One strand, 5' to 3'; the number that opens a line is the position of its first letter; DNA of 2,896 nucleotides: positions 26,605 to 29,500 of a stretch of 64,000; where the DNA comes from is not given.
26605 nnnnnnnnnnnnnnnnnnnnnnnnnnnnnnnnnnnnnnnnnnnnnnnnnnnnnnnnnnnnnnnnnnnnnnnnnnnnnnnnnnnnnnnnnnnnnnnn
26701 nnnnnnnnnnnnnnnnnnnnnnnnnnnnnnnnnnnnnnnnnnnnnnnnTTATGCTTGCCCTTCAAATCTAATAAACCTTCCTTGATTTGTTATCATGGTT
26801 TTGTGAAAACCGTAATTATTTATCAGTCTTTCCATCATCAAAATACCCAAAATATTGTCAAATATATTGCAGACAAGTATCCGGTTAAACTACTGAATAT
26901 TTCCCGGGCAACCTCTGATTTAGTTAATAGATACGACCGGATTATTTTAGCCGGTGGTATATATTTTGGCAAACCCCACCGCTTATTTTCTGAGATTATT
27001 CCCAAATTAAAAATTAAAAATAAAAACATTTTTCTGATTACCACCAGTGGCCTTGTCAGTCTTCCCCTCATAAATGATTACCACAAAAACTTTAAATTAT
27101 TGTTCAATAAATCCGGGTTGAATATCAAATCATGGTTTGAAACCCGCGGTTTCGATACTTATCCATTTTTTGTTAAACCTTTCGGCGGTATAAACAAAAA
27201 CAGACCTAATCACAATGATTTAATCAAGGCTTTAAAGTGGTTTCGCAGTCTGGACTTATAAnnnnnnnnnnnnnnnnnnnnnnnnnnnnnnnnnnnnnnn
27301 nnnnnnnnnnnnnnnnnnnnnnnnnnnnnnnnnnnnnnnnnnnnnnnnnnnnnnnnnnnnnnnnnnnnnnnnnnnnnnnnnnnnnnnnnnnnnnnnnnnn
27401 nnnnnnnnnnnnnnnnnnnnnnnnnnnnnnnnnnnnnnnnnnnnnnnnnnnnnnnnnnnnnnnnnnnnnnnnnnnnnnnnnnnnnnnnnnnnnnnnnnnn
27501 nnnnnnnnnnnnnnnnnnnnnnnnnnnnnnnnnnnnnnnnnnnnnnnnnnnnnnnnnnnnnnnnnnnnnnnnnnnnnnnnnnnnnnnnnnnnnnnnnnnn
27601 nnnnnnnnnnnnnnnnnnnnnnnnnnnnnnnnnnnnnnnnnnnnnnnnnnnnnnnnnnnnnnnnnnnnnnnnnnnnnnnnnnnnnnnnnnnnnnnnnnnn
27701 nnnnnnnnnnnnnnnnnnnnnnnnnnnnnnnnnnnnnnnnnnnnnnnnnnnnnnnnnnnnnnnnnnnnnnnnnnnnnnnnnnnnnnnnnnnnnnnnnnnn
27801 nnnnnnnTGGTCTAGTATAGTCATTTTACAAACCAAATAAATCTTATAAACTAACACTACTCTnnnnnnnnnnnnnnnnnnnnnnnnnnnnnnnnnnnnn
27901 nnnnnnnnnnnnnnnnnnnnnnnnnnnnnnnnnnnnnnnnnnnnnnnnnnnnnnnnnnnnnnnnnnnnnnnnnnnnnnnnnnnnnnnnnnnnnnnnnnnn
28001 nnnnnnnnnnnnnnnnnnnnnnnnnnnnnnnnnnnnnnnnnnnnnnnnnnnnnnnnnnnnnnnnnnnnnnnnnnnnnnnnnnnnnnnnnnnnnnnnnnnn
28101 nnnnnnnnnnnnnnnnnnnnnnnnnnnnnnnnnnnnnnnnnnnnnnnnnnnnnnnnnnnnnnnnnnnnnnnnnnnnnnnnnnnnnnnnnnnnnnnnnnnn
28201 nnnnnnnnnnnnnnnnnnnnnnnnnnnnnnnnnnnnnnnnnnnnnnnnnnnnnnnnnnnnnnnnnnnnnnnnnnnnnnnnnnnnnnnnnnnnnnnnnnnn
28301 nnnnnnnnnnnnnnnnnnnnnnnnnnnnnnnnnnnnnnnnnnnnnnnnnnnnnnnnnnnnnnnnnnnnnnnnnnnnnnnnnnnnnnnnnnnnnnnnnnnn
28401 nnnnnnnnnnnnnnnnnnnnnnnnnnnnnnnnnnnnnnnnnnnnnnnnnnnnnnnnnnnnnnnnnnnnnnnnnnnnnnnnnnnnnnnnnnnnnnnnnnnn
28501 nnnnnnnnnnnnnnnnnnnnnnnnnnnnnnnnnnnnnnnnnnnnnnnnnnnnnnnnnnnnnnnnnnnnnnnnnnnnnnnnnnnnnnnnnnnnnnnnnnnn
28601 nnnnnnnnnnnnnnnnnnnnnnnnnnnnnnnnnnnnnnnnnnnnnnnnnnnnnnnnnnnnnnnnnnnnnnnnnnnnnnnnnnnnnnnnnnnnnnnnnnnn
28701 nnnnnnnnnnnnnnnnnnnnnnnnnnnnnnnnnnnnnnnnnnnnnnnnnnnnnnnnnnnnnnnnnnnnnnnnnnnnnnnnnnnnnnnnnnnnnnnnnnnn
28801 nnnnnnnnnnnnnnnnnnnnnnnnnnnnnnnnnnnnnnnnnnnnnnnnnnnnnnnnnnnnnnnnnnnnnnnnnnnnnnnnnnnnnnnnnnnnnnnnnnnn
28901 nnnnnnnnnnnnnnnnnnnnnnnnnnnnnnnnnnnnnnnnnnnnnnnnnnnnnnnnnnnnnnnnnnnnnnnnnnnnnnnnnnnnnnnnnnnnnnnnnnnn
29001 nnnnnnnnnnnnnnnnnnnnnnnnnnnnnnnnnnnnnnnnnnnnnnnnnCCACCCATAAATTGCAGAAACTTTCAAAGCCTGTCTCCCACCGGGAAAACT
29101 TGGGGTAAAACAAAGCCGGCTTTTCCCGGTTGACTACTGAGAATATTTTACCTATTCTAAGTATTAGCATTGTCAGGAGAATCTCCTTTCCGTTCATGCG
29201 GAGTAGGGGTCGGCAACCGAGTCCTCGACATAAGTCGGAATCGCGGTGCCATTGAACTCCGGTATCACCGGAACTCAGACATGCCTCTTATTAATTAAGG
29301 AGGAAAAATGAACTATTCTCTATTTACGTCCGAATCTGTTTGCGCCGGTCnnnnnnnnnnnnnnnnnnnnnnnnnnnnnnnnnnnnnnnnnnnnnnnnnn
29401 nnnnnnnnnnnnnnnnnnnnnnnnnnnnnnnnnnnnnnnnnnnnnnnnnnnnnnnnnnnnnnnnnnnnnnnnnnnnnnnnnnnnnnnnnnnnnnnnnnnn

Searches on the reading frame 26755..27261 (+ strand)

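Call 53: search_protein_families(library=pfam, proteins=[window:26755-27261:+], max_evalue=0.01)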
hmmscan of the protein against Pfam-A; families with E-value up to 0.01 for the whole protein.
window:26755-27261:+ (168 aa): 2 families
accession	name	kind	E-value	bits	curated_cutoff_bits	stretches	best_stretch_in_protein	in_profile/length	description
PF12724.12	Flavodoxin_5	-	7.8e-07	29.9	27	1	21-113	2-99/145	Flavodoxin domain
PF12641.12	Flavodoxin_3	-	0.0031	17.8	27.5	1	21-101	2-80/160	Flavodoxin domain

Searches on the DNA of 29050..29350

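Call 86: search_rna_families(source=window, start=29050, end=29350, threshold=evalue, max_evalue=5)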
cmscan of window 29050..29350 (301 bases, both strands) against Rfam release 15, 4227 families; matches with E-value up to 5: 0.
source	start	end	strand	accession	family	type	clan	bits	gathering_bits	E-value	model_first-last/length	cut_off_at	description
